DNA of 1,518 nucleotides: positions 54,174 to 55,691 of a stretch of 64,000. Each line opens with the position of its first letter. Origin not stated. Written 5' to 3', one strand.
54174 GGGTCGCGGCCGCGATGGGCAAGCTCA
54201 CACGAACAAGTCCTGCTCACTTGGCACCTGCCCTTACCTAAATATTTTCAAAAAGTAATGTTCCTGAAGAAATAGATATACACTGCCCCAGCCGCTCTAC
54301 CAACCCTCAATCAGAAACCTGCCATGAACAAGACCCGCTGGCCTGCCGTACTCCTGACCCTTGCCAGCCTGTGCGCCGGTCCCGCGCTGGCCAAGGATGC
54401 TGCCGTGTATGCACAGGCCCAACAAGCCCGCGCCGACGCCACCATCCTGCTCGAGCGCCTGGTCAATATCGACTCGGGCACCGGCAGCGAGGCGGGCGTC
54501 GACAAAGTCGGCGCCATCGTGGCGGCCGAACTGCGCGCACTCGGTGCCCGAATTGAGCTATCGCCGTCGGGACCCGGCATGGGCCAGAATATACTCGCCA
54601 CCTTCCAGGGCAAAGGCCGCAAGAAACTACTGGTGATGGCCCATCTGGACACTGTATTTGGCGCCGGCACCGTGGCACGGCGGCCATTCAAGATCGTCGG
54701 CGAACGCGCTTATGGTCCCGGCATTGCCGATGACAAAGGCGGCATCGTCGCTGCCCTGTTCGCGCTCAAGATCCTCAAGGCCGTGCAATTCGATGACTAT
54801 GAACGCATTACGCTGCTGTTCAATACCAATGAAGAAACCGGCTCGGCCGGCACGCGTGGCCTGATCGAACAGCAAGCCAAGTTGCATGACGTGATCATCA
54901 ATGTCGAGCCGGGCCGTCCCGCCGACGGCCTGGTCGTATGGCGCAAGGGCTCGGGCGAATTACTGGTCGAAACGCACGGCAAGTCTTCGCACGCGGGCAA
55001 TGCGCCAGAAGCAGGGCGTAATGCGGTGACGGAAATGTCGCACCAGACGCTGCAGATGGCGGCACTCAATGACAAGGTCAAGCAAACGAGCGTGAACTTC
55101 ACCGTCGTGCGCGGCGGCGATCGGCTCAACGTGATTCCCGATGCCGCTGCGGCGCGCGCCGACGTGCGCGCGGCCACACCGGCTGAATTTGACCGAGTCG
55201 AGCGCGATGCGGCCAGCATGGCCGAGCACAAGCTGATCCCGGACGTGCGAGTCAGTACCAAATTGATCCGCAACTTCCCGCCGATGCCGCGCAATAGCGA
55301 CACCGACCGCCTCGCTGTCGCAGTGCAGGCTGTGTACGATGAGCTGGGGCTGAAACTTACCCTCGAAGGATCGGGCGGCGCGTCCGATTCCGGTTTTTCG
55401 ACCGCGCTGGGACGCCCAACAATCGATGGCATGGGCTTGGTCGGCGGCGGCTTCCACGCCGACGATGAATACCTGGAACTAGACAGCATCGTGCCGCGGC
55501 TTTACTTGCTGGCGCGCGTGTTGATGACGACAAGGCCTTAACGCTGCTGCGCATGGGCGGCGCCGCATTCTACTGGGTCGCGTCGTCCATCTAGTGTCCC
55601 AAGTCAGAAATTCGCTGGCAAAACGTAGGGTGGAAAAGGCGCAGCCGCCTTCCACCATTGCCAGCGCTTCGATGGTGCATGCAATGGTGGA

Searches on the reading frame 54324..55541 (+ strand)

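Call 41: search_protein_families(library=pfam, proteins=[window:54324-55541:+], max_evalue=0.00001)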
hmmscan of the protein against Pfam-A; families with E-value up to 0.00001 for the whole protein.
window:54324-55541:+ (405 aa): 3 families
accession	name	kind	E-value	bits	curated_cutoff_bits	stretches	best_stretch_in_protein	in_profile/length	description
PF01546.33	Peptidase_M20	-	3.9e-32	112.3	24.6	1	103-401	1-205/206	Peptidase family M20/M25/M40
PF07687.19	M20_dimer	-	1.4e-19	70.4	21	1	207-306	3-105/107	Peptidase dimerisation domain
PF04389.22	Peptidase_M28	-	4.4e-12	46.6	21.3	1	89-195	1-93/193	Peptidase family M28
